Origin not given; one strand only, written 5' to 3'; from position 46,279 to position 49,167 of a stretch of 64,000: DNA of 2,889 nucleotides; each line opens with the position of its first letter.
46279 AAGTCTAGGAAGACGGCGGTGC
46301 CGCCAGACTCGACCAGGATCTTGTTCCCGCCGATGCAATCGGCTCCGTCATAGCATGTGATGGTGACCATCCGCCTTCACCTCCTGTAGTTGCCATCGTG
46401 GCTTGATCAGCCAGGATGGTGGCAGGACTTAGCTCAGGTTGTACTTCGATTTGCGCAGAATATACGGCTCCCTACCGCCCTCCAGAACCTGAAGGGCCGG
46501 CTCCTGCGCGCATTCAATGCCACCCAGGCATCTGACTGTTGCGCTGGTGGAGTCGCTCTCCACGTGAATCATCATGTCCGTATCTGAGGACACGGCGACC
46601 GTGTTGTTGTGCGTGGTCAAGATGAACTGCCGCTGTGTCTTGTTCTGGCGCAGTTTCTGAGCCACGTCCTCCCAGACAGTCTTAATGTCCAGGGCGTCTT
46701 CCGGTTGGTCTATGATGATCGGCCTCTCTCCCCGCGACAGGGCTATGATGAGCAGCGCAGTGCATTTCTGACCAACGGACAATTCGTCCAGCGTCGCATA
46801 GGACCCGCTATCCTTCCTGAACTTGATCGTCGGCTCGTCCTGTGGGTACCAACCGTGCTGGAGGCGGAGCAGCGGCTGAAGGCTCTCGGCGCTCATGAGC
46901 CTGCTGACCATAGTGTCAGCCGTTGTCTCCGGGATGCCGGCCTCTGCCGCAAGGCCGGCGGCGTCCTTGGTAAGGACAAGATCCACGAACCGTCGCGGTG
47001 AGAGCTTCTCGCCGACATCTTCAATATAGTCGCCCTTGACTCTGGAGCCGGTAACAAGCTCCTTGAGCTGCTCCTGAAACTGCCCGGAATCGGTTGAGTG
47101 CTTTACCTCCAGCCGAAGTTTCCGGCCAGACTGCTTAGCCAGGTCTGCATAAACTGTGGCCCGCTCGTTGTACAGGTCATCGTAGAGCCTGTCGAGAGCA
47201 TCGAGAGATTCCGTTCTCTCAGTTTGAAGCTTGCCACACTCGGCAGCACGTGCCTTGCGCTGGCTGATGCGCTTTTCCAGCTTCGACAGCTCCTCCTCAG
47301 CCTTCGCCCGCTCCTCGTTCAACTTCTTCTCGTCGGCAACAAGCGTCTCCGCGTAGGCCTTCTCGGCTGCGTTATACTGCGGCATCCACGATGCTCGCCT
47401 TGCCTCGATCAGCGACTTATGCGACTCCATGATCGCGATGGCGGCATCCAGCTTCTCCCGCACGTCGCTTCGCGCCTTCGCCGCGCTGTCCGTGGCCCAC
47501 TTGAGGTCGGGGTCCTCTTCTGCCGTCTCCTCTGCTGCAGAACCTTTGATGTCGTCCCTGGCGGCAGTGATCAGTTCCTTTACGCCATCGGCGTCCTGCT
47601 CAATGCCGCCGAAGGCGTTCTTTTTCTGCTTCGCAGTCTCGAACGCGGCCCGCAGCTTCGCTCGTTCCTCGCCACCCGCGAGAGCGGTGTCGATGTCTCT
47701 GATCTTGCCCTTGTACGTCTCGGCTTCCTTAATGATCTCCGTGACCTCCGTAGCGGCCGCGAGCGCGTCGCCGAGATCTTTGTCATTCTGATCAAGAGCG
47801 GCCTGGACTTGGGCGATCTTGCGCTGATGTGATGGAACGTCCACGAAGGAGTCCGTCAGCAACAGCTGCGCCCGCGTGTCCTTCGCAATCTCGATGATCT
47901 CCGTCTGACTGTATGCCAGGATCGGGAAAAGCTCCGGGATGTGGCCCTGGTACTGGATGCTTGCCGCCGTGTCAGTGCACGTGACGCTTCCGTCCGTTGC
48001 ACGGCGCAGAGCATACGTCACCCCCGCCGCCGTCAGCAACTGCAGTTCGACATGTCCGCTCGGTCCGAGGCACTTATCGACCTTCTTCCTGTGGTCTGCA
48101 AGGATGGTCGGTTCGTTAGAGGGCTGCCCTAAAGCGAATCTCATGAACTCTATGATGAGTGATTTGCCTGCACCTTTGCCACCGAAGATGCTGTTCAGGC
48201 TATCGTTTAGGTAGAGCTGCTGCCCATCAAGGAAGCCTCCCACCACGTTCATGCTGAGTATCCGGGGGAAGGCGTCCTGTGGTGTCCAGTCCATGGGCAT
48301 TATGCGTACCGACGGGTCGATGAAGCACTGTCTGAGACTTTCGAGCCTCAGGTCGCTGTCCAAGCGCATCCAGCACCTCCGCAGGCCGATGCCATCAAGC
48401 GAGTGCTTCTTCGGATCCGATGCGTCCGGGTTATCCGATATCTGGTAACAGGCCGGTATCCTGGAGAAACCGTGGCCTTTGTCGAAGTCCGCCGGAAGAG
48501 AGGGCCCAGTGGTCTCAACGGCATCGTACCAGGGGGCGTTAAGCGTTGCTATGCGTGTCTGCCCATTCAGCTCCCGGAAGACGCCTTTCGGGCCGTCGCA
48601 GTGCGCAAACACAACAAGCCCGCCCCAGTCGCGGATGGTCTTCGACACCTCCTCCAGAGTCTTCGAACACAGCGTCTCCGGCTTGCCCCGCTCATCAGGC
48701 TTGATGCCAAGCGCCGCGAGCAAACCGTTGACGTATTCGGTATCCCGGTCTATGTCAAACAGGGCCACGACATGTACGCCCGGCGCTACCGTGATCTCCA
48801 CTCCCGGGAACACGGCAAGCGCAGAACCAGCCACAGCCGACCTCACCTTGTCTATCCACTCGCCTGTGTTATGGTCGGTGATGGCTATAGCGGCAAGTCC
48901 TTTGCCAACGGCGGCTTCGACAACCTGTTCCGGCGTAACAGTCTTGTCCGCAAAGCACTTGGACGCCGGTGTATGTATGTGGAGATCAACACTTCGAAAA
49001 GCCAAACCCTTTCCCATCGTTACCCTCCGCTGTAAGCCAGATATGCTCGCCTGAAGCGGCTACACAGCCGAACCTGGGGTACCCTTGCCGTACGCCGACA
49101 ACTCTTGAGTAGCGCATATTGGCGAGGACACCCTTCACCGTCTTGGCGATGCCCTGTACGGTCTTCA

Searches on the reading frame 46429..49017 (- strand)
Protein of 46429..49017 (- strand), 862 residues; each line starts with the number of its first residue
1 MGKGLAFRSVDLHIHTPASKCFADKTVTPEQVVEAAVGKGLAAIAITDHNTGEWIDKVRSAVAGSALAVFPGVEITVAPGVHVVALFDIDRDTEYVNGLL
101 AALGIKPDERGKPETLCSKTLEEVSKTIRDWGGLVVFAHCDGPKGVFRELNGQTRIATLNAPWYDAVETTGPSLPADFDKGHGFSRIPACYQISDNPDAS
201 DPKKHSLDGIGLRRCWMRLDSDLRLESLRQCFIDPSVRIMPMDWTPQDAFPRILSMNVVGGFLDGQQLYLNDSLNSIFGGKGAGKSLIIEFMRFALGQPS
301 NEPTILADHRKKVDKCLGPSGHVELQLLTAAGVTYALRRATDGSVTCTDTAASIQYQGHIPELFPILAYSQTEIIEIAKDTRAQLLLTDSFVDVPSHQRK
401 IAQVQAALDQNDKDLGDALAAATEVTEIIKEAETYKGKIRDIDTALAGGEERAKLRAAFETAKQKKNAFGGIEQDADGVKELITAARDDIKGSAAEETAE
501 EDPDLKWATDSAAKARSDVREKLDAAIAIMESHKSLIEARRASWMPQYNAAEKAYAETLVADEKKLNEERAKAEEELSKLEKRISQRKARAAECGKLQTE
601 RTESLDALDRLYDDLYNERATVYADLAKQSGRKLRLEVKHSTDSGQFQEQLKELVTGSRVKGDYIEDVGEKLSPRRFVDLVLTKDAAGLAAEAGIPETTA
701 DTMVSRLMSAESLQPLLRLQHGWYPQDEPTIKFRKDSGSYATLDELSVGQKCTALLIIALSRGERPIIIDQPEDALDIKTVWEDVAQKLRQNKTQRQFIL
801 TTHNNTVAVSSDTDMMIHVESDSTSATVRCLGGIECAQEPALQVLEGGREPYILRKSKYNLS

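Call 39: search_protein_families(library=pfam, proteins=[window:46429-49017:-], max_evalue=0.0001)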
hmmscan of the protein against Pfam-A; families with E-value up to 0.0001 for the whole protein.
window:46429-49017:- (862 aa): 4 families
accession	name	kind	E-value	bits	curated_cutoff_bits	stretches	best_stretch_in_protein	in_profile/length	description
PF02463.25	SMC_N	-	6.3e-09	36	40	0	563-819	135-213/220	RecF/RecN/SMC N terminal domain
PF02811.25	PHP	-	1.6e-08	35.5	26.4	1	11-101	1-93/164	PHP domain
PF13476.12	AAA_23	-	3.4e-07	31.5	27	1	255-584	3-200/201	AAA domain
PF13304.12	AAA_21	-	2.4e-06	28.3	27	0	729-807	221-302/304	AAA domain, putative AbiEii toxin, Type IV TA system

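Call 59: search_protein_families(library=padloc, proteins=[window:46429-49017:-], max_evalue=0.00001)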
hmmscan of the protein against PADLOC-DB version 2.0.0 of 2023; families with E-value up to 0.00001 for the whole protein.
window:46429-49017:- (862 aa): 7 families
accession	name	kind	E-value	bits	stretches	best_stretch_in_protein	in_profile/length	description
PDLC02208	Ppl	-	2.2e-46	156.4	2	9-622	9-631/894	-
PDLC04678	PDC-M49A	-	3.7e-10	36.7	0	8-91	3-85/681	-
PDLC03859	LmuB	-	7.3e-10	36.7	1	397-805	155-586/611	-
PDLC04680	PDC-M49A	-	7.3e-10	36.1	0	9-86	3-78/674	-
PDLC04135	mad3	-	1.3e-09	36.1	1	273-811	23-330/374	mads_3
PDLC03863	LmuB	-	5.3e-08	30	1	267-344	19-87/610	-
PDLC02980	AriA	-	2e-07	29.3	1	615-807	220-302/304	-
